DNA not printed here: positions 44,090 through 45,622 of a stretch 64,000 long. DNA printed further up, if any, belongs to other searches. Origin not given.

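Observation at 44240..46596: Bacterial kinase with plant galacturonokinase signatures, coupled to rodA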

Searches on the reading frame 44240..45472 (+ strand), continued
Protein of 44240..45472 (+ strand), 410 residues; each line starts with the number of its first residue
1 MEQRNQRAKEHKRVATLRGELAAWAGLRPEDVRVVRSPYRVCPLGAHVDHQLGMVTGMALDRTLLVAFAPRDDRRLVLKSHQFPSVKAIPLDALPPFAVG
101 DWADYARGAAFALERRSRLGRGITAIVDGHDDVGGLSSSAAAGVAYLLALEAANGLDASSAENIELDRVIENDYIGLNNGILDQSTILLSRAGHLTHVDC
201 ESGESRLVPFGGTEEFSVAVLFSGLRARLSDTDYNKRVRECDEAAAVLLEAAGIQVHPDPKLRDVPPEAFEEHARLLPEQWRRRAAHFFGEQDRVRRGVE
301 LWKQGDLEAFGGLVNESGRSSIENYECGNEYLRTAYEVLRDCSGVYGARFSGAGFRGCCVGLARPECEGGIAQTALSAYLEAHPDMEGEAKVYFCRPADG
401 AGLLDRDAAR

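Call 23: find_encoding_contigs(protein=P0119, flank=10000, max_places=2)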
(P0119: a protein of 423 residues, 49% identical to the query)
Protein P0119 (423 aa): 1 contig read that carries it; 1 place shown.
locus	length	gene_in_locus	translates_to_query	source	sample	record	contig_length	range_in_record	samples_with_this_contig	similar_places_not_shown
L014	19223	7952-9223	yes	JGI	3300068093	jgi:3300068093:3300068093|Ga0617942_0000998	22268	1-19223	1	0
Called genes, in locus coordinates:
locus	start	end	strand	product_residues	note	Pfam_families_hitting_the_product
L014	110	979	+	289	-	PF00941:FAD_binding_5, PF03450:CO_deh_flav_C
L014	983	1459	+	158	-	PF00111:Fer2, PF01799:Fer2_2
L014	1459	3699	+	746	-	PF01315:Ald_Xan_dh_C, PF02738:MoCoBD_1, PF20256:MoCoBD_2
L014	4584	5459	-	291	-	-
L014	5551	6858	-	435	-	PF07690:MFS_1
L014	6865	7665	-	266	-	PF02625:XdhC_CoxI, PF13478:XdhC_C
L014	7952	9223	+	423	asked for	PF00288:GHMP_kinases_N, PF08544:GHMP_kinases_C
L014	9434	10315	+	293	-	PF00483:NTP_transferase, PF12804:NTP_transf_3 (weak), PF25084:LbH_EIF2B, PF25087:GMPPB_C, PF00132:Hexapep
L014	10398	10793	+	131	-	PF00072:Response_reg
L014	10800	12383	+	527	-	PF01590:GAF, PF13185:GAF_2, PF13492:GAF_3, PF01590:GAF, PF13185:GAF_2, PF13492:GAF_3 (weak), PF01740:STAS, PF13466:STAS_2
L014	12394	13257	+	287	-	PF01261:AP_endonuc_2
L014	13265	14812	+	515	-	PF02789:Peptidase_M17_N, PF00883:Peptidase_M17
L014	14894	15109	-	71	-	-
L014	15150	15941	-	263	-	PF01148:CTP_transf_1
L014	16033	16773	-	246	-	PF01255:Prenyltransf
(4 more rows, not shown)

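Call 24: find_encoding_contigs(protein=P0109, flank=10000, max_places=2)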
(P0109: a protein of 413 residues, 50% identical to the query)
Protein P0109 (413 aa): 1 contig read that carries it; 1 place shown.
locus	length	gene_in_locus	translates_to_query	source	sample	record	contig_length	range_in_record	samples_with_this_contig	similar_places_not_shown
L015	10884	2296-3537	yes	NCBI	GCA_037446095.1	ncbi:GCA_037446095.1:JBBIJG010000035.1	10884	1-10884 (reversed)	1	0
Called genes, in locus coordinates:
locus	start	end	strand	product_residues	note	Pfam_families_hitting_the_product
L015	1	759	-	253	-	?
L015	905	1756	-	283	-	-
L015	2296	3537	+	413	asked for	PF00288:GHMP_kinases_N, PF08544:GHMP_kinases_C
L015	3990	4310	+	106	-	PF04266:ASCH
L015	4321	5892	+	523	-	PF02310:B12-binding, PF04055:Radical_SAM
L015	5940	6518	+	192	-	-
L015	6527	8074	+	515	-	PF02310:B12-binding, PF04055:Radical_SAM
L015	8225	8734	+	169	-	PF00881:Nitroreductase, PF14512:TM1586_NiRdase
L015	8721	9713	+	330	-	PF01112:Asparaginase_2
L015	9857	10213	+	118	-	PF07690:MFS_1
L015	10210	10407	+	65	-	PF07690:MFS_1 (weak)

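Call 25: find_encoding_contigs(protein=P0090, flank=10000, max_places=2)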
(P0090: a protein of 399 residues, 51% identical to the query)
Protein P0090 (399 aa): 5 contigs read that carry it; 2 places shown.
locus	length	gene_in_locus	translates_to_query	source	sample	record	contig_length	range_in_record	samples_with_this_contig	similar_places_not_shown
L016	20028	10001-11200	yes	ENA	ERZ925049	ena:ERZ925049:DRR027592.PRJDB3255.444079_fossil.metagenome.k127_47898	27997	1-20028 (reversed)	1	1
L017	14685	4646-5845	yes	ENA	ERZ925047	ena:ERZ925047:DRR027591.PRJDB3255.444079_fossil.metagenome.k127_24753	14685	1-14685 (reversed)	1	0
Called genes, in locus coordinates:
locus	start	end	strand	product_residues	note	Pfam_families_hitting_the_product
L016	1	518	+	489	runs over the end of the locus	PF13249:SQHop_cyclase_N (faint), PF13243:SQHop_cyclase_C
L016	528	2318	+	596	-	PF00989:PAS, PF08448:PAS_4, PF13426:PAS_9 (weak), PF00512:HisKA, PF02518:HATPase_c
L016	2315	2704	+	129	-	PF00072:Response_reg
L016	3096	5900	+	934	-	PF01564:Spermine_synth (weak)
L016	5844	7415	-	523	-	PF00221:Lyase_aromatic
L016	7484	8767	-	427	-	PF07690:MFS_1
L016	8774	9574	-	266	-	PF02625:XdhC_CoxI, PF13478:XdhC_C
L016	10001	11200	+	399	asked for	PF00288:GHMP_kinases_N, PF08544:GHMP_kinases_C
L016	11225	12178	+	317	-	PF00483:NTP_transferase, PF12804:NTP_transf_3, PF25084:LbH_EIF2B, PF14602:Hexapep_2 (faint), PF25087:GMPPB_C, PF00132:Hexapep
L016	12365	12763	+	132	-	PF00072:Response_reg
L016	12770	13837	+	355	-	PF01590:GAF, PF13185:GAF_2, PF13492:GAF_3 (weak), PF01740:STAS, PF13466:STAS_2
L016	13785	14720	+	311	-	PF01261:AP_endonuc_2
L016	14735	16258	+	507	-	PF02789:Peptidase_M17_N, PF00883:Peptidase_M17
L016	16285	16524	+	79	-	-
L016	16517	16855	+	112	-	-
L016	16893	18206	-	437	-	PF11700:ATG22, PF13347:MFS_2 (weak), PF07690:MFS_1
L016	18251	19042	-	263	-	PF01148:CTP_transf_1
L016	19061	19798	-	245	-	PF01255:Prenyltransf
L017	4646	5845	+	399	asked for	PF00288:GHMP_kinases_N, PF08544:GHMP_kinases_C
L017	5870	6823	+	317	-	PF00483:NTP_transferase, PF12804:NTP_transf_3, PF25084:LbH_EIF2B, PF14602:Hexapep_2 (faint), PF25087:GMPPB_C, PF00132:Hexapep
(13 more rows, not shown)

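Call 26: search_protein_families(library=pfam, proteins=[L011:11200-11727:+, L011:8918-9982:+, L013:5481-6230:+, P0241], max_evalue=0.01)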
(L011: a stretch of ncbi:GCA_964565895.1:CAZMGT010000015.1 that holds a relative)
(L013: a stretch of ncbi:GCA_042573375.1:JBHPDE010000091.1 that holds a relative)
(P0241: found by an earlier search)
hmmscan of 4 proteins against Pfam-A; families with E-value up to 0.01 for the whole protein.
L011:11200-11727:+ (176 aa): 3 families
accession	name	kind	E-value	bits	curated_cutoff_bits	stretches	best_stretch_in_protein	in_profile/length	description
PF00483.29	NTP_transferase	-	4.4e-26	92.4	21.2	1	2-175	1-171/245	Nucleotidyl transferase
PF12804.13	NTP_transf_3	-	2.8e-11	44.3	27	1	4-142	2-123/160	MobA-like NTP transferase domain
PF01128.25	IspD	-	1.5e-05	25.3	27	1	3-140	3-127/221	2-C-methyl-D-erythritol 4-phosphate cytidylyltransferase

L011:8918-9982:+ (354 aa): 0 families

L013:5481-6230:+ (249 aa): 2 families
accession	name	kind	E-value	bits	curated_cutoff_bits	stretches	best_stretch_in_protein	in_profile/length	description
PF00483.29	NTP_transferase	-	3.6e-28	99.2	21.2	1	3-244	2-239/245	Nucleotidyl transferase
PF12804.13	NTP_transf_3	-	1.9e-06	28.6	27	1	3-68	1-57/160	MobA-like NTP transferase domain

P0241 (424 aa): 3 families
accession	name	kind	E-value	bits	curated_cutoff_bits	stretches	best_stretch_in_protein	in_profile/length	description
PF08544.19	GHMP_kinases_C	-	5e-10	40.1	21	1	318-395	6-84/85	GHMP kinases C terminal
PF00288.32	GHMP_kinases_N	-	1.4e-08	35.3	22.3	1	143-204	25-86/87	GHMP kinases N terminal domain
PF10509.15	GalKase_gal_bdg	-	2.5e-08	33.8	23.1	1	26-60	11-44/49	Galactokinase galactose-binding signature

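Call 30: search_protein_representatives(protein=window:44240-45472:+)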
Query: 410 residues. Proteins with E-value up to 0.001 (for the whole library): 8896; up to 1e-10: 4708; up to 1e-30: 681. The best 150 are listed.
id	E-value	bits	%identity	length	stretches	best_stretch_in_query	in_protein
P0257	2.5e-108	379.4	48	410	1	14-401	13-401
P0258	5.6e-108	378.2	47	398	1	13-401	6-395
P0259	1.6e-107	376.7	65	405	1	12-305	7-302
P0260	4.0e-104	365.5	51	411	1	9-404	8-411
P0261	9.3e-104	364.3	52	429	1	28-406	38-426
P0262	1.7e-101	356.8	49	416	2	16-202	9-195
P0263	8.8e-101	354.5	44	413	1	10-399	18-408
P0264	7.6e-99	348.2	61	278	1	127-403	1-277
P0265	9.5e-99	347.8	45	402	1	22-404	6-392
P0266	1.0e-94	334.6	43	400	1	19-399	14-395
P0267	1.4e-94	334.1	44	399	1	17-402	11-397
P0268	1.7e-94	333.8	47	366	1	40-401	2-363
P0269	2.8e-92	326.5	50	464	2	215-398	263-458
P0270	6.9e-92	325.2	46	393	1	32-403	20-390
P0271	5.7e-91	322.2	46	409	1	31-399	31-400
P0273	7.3e-89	315.3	44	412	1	13-405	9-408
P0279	1.0e-86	308.2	48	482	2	13-213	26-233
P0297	4.7e-74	266.5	43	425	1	23-395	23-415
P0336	1.1e-59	219.1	49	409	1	12-333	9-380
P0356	8.5e-55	203.1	48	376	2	102-326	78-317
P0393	1.4e-46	176.0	43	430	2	216-390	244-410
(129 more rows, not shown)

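Call 35: search_protein_families(library=ncbifam, proteins=[L013:5481-6230:+, L016:11225-12178:+, L011:11200-11727:+, P0241, L011:8918-9982:+], max_evalue=0.00001)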
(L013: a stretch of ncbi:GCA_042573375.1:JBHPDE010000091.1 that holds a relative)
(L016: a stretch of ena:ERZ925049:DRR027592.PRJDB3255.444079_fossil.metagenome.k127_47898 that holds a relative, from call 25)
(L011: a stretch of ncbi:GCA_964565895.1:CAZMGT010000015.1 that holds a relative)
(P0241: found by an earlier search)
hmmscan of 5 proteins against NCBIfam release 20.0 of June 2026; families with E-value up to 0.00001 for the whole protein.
L013:5481-6230:+ (249 aa): 18 families
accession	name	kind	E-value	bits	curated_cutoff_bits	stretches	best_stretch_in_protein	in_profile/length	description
TIGR03992.1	Arch_glmU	subfamily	1.5e-18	66.8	292.1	1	1-197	1-177/393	bifunctional sugar-1-phosphate nucleotidylyltransferase/acetyltransferase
NF052502.1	man1P_GTase_Rv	exception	2.8e-17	62.6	440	1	1-192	1-178/352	mannose-1-phosphate guanylyltransferase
TIGR01208.1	rmlA_long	equivalog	2.9e-15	56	320.25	1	3-192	2-178/353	glucose-1-phosphate thymidylyltransferase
TIGR01207.1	rmlA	equivalog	4.4e-14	52.3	360.65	1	3-192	2-179/286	glucose-1-phosphate thymidylyltransferase RfbA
NF003670.0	PRK05293.1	equivalog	7.5e-14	51.4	470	1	113-244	121-255/382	glucose-1-phosphate adenylyltransferase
NF041313.1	UDPGP_AglF_Halo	equivalog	7.8e-14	51.7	400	1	1-191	1-177/234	UTP--glucose-1-phosphate uridylyltransferase AglF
TIGR02091.1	glgC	equivalog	1e-13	51.1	424.9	1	2-244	2-256/364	glucose-1-phosphate adenylyltransferase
NF041173.1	Sug_nt_acttase_Thmprot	equivalog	6e-13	48.5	600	1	1-192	1-172/405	bifunctional sugar-1-phosphate nucleotidylyltransferase/acetyltransferase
TIGR01099.1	galU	equivalog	8.7e-11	41.9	326.8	1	2-56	3-56/261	UTP--glucose-1-phosphate uridylyltransferase GalU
NF045761.1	NAMPUrTaseMurU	equivalog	2.2e-10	40.8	250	1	1-143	1-134/226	N-acetylmuramate alpha-1-phosphate uridylyltransferase MurU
NF012024.0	PRK15480.1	equivalog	1.4e-09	37.5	588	1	3-191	6-182/292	glucose-1-phosphate thymidylyltransferase RfbA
NF001947.0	PRK00725.1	subfamily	1.3e-08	34.1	470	1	3-230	19-259/426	glucose-1-phosphate adenylyltransferase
NF049965.1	GlMnHpPGnyltfHddC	equivalog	1.8e-08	34.3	300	1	1-173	1-153/221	D-glycero-D-manno-heptose 1-phosphate guanosyltransferase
NF002772.0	PRK02862.1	equivalog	3.3e-08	32.7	537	0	3-174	6-180/429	glucose-1-phosphate adenylyltransferase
NF002023.0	PRK00844.1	subfamily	1.9e-07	30.3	458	1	3-231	9-248/408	glucose-1-phosphate adenylyltransferase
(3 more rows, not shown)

L016:11225-12178:+ (317 aa): 36 families (the best 25 are shown)
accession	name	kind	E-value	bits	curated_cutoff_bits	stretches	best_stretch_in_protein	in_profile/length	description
TIGR03992.1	Arch_glmU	subfamily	2.2e-59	201.3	292.1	1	1-311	1-299/393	bifunctional sugar-1-phosphate nucleotidylyltransferase/acetyltransferase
TIGR01208.1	rmlA_long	equivalog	7.5e-49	166.5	320.25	1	3-309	2-306/353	glucose-1-phosphate thymidylyltransferase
NF041313.1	UDPGP_AglF_Halo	equivalog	1.8e-44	151.9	400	1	1-220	1-216/234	UTP--glucose-1-phosphate uridylyltransferase AglF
NF041173.1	Sug_nt_acttase_Thmprot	equivalog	3.8e-36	124.9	600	1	1-305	1-293/405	bifunctional sugar-1-phosphate nucleotidylyltransferase/acetyltransferase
TIGR01099.1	galU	equivalog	2.2e-29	102.8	326.8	2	72-209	94-237/261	UTP--glucose-1-phosphate uridylyltransferase GalU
TIGR01173.1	glmU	equivalog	3.7e-25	88.7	366.85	1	3-314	3-315/452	bifunctional UDP-N-acetylglucosamine diphosphorylase/glucosamine-1-phosphate N-acetyltransferase GlmU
NF052502.1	man1P_GTase_Rv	exception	3.7e-25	88.5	440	1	3-314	3-310/352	mannose-1-phosphate guanylyltransferase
NF010934.1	PRK14354.1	equivalog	1.4e-23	83.2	450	1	4-316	3-311/447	bifunctional UDP-N-acetylglucosamine diphosphorylase/glucosamine-1-phosphate N-acetyltransferase GlmU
TIGR01207.1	rmlA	equivalog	8e-23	80.9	360.65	1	2-210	1-207/286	glucose-1-phosphate thymidylyltransferase RfbA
NF010935.0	PRK14355.1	equivalog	1e-22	80.4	718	2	3-163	6-161/459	bifunctional UDP-N-acetylglucosamine diphosphorylase/glucosamine-1-phosphate N-acetyltransferase GlmU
NF012024.0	PRK15480.1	equivalog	6.8e-19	68.1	588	1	2-210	5-211/292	glucose-1-phosphate thymidylyltransferase RfbA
NF010937.0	PRK14357.1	equivalog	5.2e-18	65.1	658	1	1-206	1-199/448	bifunctional UDP-N-acetylglucosamine diphosphorylase/glucosamine-1-phosphate N-acetyltransferase GlmU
NF010932.0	PRK14352.1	equivalog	1.2e-17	63.7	611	1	4-310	10-322/488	bifunctional UDP-N-acetylglucosamine diphosphorylase/glucosamine-1-phosphate N-acetyltransferase GlmU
NF010933.0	PRK14353.1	equivalog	2.8e-17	62.5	505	1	4-311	9-312/453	bifunctional UDP-N-acetylglucosamine diphosphorylase/glucosamine-1-phosphate N-acetyltransferase GlmU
NF006986.0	PRK09451.1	equivalog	8.8e-16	57.8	725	1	4-312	9-310/456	bifunctional UDP-N-acetylglucosamine diphosphorylase/glucosamine-1-phosphate N-acetyltransferase GlmU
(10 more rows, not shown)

L011:11200-11727:+ (176 aa): 17 families
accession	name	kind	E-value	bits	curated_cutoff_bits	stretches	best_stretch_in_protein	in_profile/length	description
NF041313.1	UDPGP_AglF_Halo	equivalog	4e-21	75.6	400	1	1-176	1-166/234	UTP--glucose-1-phosphate uridylyltransferase AglF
TIGR03992.1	Arch_glmU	subfamily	5e-20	71.8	292.1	1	1-176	1-160/393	bifunctional sugar-1-phosphate nucleotidylyltransferase/acetyltransferase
TIGR01208.1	rmlA_long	equivalog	1.9e-16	59.9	320.25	1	2-176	1-166/353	glucose-1-phosphate thymidylyltransferase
TIGR02091.1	glgC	equivalog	7.7e-16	58.1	424.9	1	3-174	3-181/364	glucose-1-phosphate adenylyltransferase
NF002023.0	PRK00844.1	subfamily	5.9e-15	55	458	1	3-173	9-185/408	glucose-1-phosphate adenylyltransferase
NF003670.0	PRK05293.1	equivalog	2.3e-13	49.8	470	1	3-176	7-188/382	glucose-1-phosphate adenylyltransferase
NF001947.0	PRK00725.1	subfamily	3.2e-13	49.2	470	1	3-173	19-197/426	glucose-1-phosphate adenylyltransferase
NF041173.1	Sug_nt_acttase_Thmprot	equivalog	3.8e-12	45.9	600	1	1-176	1-160/405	bifunctional sugar-1-phosphate nucleotidylyltransferase/acetyltransferase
NF002772.0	PRK02862.1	equivalog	6.7e-12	44.8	537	1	3-171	6-181/429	glucose-1-phosphate adenylyltransferase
NF052502.1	man1P_GTase_Rv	exception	7.5e-12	44.8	440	1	2-175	2-165/352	mannose-1-phosphate guanylyltransferase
TIGR01207.1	rmlA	equivalog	2.6e-11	43.2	360.65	1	2-175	1-166/286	glucose-1-phosphate thymidylyltransferase RfbA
TIGR01099.1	galU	equivalog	2.4e-09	37.2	326.8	0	1-55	2-56/261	UTP--glucose-1-phosphate uridylyltransferase GalU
NF012024.0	PRK15480.1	equivalog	3.6e-08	32.9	588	1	2-175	5-170/292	glucose-1-phosphate thymidylyltransferase RfbA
NF045761.1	NAMPUrTaseMurU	equivalog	5e-08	33.1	250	1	1-44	1-44/226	N-acetylmuramate alpha-1-phosphate uridylyltransferase MurU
NF045697.1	MurNAcPUrMurU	equivalog_domain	5.9e-08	32.4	370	1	4-99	1-92/229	N-acetylmuramate alpha-1-phosphate uridylyltransferase MurU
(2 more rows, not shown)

P0241 (424 aa): 6 families
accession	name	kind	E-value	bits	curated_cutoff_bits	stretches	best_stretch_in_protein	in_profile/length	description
NF003705.0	PRK05322.1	equivalog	1.7e-55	188.3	385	1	11-396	5-367/388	galactokinase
TIGR00131.1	gal_kin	equivalog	1.6e-53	182.1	226.65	1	28-397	18-369/388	galactokinase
NF003006.0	PRK03817.1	equivalog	1.4e-46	159.1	443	1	30-397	4-332/352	galactokinase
NF003472.0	PRK05101.1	equivalog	6.9e-42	143.7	499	1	27-397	20-363/382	galactokinase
NF001816.0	PRK00555.1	equivalog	3.3e-31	108.6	509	1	31-397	6-343/363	galactokinase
NF003036.0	PRK03926.1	equivalog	7.1e-06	25.3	403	0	357-391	246-280/302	mevalonate kinase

L011:8918-9982:+ (354 aa): 0 families

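Call 45: find_related_loci(query=A1, collection=metagenome_contigs, flank=6000)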
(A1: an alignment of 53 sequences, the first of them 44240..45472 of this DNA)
Query A1 (410 aa) in metagenome_contigs; peptide patterns used: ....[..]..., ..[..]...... (x = any residue, [..] = any of these).
600 stretches matched a pattern (row limit reached: there are more); 557 encode a relative of the query (tblastn E <= 1e-3); the best 80 are kept; 80 distinct loci.
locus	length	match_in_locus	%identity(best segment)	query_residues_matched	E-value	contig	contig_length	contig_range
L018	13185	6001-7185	72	10-404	1e-173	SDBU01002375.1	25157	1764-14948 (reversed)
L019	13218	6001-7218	62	1-408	6e-156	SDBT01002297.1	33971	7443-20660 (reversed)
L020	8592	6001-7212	60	1-405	1e-145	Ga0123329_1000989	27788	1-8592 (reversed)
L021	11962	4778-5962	50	10-403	2e-122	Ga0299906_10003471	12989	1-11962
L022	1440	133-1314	52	13-405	3e-131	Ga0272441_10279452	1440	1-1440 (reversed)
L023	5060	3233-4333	53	32-397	6e-121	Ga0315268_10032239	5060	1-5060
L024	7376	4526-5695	51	17-404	2e-119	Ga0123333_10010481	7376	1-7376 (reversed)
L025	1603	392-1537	50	26-405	6e-129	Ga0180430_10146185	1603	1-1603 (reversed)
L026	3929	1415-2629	50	1-404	1e-120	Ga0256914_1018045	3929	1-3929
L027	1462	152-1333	52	13-405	4e-128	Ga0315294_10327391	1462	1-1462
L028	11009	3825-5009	48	12-404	1e-117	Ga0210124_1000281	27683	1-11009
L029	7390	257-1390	52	30-406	5e-117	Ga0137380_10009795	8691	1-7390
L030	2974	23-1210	50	11-405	2e-120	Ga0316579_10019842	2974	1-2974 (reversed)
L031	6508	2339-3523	50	12-405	2e-116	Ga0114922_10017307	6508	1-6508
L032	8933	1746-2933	46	11-405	2e-115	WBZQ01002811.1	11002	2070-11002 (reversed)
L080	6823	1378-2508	42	30-403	2e-97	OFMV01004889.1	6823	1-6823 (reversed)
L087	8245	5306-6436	42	30-403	5e-97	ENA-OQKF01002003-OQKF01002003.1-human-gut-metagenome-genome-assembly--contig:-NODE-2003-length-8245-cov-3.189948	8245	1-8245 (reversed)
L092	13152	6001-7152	41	30-410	8e-97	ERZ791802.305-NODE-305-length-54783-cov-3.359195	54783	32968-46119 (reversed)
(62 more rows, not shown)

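Call 48: predict_structure(alignment_id=A1)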
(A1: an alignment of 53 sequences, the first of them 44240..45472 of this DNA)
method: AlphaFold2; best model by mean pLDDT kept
length: 410 residues; sequences in the alignment: 53
mean_pLDDT: 95.1   pTM: 0.93
mean pLDDT of the five models: 95.1, 95.0, 94.8, 94.2, 93.5
residues with pLDDT >= 90: 372; 70-90: 28; 50-70: 6; < 50: 4
segments of 3 or more residues with pLDDT < 50: 407-410
pLDDT, mean of each block of 10 residues (from residue 1): 82 97 98 98 95 98 98 98 97 96 97 96 98 91 98 97 98 94 98 98 98 97 89 91 98 97 98 98 98 98 98 98 90 97 97 79 98 98 98 97 68
secondary structure, 60 per line:
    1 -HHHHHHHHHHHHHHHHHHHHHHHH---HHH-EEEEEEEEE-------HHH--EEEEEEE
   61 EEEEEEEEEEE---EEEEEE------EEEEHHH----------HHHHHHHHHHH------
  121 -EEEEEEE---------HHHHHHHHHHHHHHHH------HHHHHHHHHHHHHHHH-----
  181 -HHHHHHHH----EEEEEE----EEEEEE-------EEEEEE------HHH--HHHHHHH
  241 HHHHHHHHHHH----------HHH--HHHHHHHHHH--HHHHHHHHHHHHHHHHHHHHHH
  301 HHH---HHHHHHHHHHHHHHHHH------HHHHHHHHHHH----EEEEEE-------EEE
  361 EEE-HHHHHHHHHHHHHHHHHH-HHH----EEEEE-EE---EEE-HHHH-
elements in order: H2-25 E33-41 E54-71 E75-80 E87-90 H104-114 E122-128 H138-153 H160-175 H182-189 E194-199 E204-209 E217-222 H234-251 H267-276 H279-303 H307-323 H330-340 E345-350 E358-363 H365-382 E391-395 E402-404 H406-409
